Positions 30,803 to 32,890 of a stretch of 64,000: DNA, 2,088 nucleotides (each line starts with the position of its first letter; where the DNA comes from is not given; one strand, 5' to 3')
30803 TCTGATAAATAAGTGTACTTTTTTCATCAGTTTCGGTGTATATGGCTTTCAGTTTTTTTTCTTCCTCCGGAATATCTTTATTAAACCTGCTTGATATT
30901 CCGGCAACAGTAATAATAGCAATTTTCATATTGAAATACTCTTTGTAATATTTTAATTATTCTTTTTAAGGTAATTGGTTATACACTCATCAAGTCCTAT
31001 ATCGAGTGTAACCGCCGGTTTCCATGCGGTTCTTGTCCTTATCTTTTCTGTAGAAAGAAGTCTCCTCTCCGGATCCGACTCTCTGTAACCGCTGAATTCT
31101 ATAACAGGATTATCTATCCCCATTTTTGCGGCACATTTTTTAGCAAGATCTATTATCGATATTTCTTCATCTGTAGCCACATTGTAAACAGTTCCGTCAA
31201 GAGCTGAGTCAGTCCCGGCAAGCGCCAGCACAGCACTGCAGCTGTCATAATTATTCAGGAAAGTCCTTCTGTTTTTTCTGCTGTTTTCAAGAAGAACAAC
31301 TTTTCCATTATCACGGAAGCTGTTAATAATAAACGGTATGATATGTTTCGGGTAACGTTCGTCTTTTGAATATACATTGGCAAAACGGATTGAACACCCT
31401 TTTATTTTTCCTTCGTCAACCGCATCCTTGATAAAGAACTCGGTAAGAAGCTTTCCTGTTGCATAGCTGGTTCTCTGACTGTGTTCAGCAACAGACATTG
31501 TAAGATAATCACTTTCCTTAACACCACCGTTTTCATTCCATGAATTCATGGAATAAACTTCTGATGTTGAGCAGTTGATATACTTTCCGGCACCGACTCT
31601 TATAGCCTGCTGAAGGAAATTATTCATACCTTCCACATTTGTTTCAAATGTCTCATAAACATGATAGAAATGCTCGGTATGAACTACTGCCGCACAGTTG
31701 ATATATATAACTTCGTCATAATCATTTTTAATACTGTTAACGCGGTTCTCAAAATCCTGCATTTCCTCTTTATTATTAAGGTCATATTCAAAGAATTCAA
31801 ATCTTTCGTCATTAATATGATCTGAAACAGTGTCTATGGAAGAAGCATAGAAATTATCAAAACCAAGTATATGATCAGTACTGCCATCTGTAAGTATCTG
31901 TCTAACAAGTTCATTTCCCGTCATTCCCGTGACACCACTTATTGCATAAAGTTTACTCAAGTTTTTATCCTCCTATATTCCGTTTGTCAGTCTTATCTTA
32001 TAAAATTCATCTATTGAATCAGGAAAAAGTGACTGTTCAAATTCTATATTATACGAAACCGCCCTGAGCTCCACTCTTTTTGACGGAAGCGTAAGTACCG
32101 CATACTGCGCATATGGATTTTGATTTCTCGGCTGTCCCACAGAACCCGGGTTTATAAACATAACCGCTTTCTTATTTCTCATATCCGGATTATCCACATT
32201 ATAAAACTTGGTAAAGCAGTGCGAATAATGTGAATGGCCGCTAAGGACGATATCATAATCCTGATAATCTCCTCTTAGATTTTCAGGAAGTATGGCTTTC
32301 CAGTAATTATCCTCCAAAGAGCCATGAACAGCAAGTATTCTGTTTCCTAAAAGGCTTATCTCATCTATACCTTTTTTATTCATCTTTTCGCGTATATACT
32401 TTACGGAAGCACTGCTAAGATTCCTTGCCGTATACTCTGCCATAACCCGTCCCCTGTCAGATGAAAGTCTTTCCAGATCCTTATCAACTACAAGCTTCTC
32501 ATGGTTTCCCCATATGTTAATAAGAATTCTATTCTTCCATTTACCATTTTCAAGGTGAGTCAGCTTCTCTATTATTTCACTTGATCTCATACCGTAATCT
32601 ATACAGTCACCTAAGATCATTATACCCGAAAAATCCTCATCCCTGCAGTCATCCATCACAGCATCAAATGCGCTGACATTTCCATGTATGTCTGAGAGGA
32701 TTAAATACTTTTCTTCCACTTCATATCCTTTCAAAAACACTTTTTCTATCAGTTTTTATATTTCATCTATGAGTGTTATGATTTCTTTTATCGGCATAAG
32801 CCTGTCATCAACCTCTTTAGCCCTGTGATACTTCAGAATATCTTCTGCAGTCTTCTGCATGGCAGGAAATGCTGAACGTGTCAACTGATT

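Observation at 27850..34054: Phosphonate cassette with no AEP transaminase or Fe-alcohol dehydrogenase: four unassigned enzymes between pepM and ppd point to an undescribed phosphonate head group on a wall glycan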

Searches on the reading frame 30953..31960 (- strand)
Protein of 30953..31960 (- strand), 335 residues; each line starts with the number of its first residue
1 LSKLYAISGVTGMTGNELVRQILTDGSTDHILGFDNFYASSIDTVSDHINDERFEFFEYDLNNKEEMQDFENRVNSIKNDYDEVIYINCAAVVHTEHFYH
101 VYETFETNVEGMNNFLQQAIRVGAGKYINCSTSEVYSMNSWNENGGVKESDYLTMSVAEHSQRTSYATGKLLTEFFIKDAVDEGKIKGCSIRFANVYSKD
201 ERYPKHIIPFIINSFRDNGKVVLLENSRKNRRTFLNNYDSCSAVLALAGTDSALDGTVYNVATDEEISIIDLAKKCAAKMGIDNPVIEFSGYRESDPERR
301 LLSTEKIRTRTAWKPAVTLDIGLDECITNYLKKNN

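Call 3: search_protein_families(library=pfam, proteins=[window:30953-31960:-], max_evalue=0.01)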
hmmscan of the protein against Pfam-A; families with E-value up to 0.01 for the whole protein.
window:30953-31960:- (335 aa): 5 families
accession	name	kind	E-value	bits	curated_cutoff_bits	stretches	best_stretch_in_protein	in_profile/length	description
PF01370.27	Epimerase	-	5.6e-26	91.9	20.9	1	7-262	3-240/240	NAD dependent epimerase/dehydratase family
PF16363.11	GDP_Man_Dehyd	-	3.2e-23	83.2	27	1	7-324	2-330/332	GDP-mannose 4,6 dehydratase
PF02719.21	Polysacc_synt_2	-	4.7e-11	42.8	20.2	1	7-296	3-267/293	Polysaccharide biosynthesis protein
PF01073.25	3Beta_HSD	-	9e-10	38.5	22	1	7-283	2-271/280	3-beta hydroxysteroid dehydrogenase/isomerase family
PF07993.18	NAD_binding_4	-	2e-07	30.8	20.1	1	86-198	92-209/258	Male sterility protein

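Call 4: search_protein_families(library=ncbifam, proteins=[window:30953-31960:-], max_evalue=0.01)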
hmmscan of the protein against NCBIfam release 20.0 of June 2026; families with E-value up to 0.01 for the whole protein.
window:30953-31960:- (335 aa): 12 families
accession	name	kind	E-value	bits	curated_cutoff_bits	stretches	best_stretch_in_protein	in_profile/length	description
TIGR01181.1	dTDP_gluc_dehyt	equivalog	1.5e-24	86.7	365.1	1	7-334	4-315/321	dTDP-glucose 4,6-dehydratase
TIGR04180.1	EDH_00030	hypoth_equivalog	2.1e-16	59.8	475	1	7-316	3-295/297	NAD-dependent 4,6-dehydratase LegB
TIGR01179.1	galE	equivalog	1.9e-14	53.2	262.3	2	7-199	4-179/332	UDP-glucose 4-epimerase GalE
NF008872.0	PRK11908.1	equivalog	6.6e-12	45.1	294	1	6-330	5-335/349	bifunctional UDP-4-keto-pentose/UDP-xylose synthase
NF047922.1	GDPFucSynFcl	equivalog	9.6e-09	35.1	500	1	81-334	53-305/308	GDP-L-fucose synthase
NF007490.0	PRK10084.1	subfamily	3.2e-08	33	649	1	7-334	5-338/361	dTDP-glucose 4,6-dehydratase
TIGR02622.1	CDP_4_6_dhtase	equivalog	2.8e-07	30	278.45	1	7-330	9-330/352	CDP-glucose 4,6-dehydratase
TIGR03589.1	PseB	equivalog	2.8e-06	26.5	407.75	1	6-134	8-127/324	UDP-N-acetylglucosamine 4,6-dehydratase (inverting)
NF007582.0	PRK10217.1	equivalog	5.2e-06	25.8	698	1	6-332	5-333/355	dTDP-glucose 4,6-dehydratase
NF043036.1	ErythonDh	equivalog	2.7e-05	23.5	325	1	7-196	5-179/321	D-erythronate dehydrogenase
NF006619.0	PRK09186.1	equivalog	0.00021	21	255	1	3-92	5-93/256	oxidoreductase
TIGR01746.1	Thioester-redct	subfamily_domain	0.00074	18.9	213.35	1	79-200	87-199/371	thioester reductase domain-containing protein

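Call 48: search_solved_structures(query=window:30953-31960:-, max_evalue=0.00001)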
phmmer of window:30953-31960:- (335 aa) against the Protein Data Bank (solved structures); distinct sequences matched with E-value up to 0.00001: 16.
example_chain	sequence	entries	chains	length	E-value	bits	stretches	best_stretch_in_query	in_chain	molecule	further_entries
6bi4_A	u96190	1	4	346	1.8e-14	57.2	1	7-332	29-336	dTDP-glucose 4,6-dehydratase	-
4lk3_A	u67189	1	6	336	1.5e-12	50.8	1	5-333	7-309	UDP-glucuronic acid decarboxylase 1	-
4gll_A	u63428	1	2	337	2.1e-12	50.4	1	5-333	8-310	UDP-glucuronic acid decarboxylase 1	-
2b69_A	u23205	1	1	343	2.2e-12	50.3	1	5-333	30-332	UDP-glucuronate decarboxylase 1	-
4m55_A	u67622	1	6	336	2.8e-12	50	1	5-333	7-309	UDP-glucuronic acid decarboxylase 1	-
7k3p_A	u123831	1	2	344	5.5e-11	45.7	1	6-316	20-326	UDP-glucose 4-epimerase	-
1r66_A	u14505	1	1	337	9.1e-10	41.7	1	7-330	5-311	TDP-glucose-4,6-dehydratase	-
1r6d_A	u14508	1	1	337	1.7e-09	40.8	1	7-330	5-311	TDP-glucose-4,6-dehydratase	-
8rdg_A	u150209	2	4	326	3.5e-09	39.8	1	7-319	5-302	SDR family NAD(P)-dependent oxidoreductase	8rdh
2hun_A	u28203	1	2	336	4.5e-09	39.5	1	6-333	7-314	336aa long hypothetical dTDP-glucose 4,6-dehydratase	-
8shh_A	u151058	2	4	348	7.3e-09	38.7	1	85-330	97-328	dTDP-glucose 4,6-dehydratase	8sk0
8rdi_A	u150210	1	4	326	1.1e-08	38.2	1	7-319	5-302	SDR family NAD(P)-dependent oxidoreductase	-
6bwl_A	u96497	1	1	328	1.4e-08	37.8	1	7-323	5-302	Pal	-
8du1_A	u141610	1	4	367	2.6e-08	36.9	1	6-332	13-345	dTDP-glucose 4,6-dehydratase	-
4zrm_A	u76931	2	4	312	1.1e-06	31.6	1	7-332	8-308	UDP-glucose 4-epimerase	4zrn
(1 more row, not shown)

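Call 68: search_solved_structures(query=window:30953-31960:-, max_evalue=1e-11, show_alignments=2)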
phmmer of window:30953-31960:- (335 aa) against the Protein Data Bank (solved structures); distinct sequences matched with E-value up to 1e-11: 5.
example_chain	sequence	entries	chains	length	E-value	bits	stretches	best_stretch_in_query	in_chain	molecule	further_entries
6bi4_A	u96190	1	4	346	1.8e-14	57.2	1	7-332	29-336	dTDP-glucose 4,6-dehydratase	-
4lk3_A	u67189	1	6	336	1.5e-12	50.8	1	5-333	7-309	UDP-glucuronic acid decarboxylase 1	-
4gll_A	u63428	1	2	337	2.1e-12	50.4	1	5-333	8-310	UDP-glucuronic acid decarboxylase 1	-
2b69_A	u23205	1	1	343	2.2e-12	50.3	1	5-333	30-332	UDP-glucuronate decarboxylase 1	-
4m55_A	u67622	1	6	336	2.8e-12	50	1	5-333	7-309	UDP-glucuronic acid decarboxylase 1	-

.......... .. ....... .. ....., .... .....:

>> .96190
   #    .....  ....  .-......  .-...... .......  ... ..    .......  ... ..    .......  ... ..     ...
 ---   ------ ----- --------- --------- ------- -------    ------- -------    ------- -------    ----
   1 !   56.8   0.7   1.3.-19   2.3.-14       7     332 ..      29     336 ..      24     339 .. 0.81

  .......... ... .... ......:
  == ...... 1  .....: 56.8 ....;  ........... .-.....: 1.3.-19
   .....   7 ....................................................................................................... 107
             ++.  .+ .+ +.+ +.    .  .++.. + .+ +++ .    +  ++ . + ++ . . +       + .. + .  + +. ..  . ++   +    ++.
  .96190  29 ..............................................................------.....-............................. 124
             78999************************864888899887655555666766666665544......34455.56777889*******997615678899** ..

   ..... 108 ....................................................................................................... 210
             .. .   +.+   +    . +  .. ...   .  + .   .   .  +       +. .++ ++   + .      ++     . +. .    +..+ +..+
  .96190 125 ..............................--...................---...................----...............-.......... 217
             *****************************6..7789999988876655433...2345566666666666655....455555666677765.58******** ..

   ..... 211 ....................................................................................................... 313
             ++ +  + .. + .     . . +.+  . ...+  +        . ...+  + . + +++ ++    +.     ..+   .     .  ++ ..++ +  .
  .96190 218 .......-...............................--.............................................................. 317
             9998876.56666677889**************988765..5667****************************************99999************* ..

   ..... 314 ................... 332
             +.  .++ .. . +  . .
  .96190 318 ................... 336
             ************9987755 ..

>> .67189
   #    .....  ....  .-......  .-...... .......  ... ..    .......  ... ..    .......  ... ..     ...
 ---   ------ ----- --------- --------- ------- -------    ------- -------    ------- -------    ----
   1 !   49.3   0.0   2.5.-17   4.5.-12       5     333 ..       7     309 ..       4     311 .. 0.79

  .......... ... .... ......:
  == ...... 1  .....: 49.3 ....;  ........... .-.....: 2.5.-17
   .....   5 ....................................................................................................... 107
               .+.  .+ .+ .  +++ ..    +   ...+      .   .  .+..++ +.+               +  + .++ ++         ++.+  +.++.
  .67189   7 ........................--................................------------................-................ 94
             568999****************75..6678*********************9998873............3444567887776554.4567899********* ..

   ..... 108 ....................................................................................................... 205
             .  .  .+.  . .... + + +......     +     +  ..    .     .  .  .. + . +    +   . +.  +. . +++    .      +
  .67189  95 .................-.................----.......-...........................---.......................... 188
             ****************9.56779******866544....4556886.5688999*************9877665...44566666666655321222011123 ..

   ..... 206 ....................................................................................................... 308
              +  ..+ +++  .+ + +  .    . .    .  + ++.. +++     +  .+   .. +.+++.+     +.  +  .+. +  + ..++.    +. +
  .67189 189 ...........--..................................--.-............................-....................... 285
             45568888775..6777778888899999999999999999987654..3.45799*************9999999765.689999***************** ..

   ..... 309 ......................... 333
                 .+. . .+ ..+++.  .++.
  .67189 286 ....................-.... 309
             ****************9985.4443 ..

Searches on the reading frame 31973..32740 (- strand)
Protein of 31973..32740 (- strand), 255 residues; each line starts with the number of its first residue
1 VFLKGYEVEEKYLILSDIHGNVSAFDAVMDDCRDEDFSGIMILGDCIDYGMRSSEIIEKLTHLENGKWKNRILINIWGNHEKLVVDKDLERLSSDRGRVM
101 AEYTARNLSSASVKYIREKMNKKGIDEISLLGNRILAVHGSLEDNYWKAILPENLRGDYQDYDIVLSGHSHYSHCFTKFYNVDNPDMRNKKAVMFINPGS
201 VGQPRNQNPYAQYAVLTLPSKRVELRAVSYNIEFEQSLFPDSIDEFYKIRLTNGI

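Call 3: search_protein_families(library=pfam, proteins=[window:31973-32740:-], max_evalue=0.01)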
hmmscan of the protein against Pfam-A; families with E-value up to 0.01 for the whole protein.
window:31973-32740:- (255 aa): 2 families
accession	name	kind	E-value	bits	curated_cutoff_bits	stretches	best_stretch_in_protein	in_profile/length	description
PF12850.12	Metallophos_2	-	3.9e-19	69.6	27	1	12-218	3-151/154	Calcineurin-like phosphoesterase superfamily domain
PF00149.33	Metallophos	-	5.4e-12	47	21.5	1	11-171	2-189/191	Calcineurin-like phosphoesterase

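Call 4: search_protein_families(library=ncbifam, proteins=[window:31973-32740:-], max_evalue=0.01)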
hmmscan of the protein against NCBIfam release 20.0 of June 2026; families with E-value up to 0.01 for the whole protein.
window:31973-32740:- (255 aa): 3 families
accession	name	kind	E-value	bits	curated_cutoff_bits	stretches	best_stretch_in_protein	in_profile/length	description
TIGR00040.1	yfcE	subfamily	2.2e-11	44.1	56.25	1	12-223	3-155/158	YfcE family phosphodiesterase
NF006988.0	PRK09453.1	equivalog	5.6e-11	42.6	117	2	11-53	2-44/183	phosphodiesterase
NF008516.0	PRK11439.1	equivalog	0.0075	16.3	326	0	14-87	21-87/218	protein-serine/threonine phosphatase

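Call 49: search_solved_structures(query=window:31973-32740:-, max_evalue=0.01)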
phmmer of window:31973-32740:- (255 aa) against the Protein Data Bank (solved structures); distinct sequences matched with E-value up to 0.01: 3.
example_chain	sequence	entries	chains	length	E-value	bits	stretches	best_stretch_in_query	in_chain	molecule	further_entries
3rqz_A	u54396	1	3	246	3.4e-13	52.9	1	11-239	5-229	Metallophosphoesterase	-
3qfm_A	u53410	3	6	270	8.8e-07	31.9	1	11-247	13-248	Putative uncharacterized protein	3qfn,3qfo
1su1_A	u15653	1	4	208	0.0025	20.6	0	11-53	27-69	Hypothetical protein yfcE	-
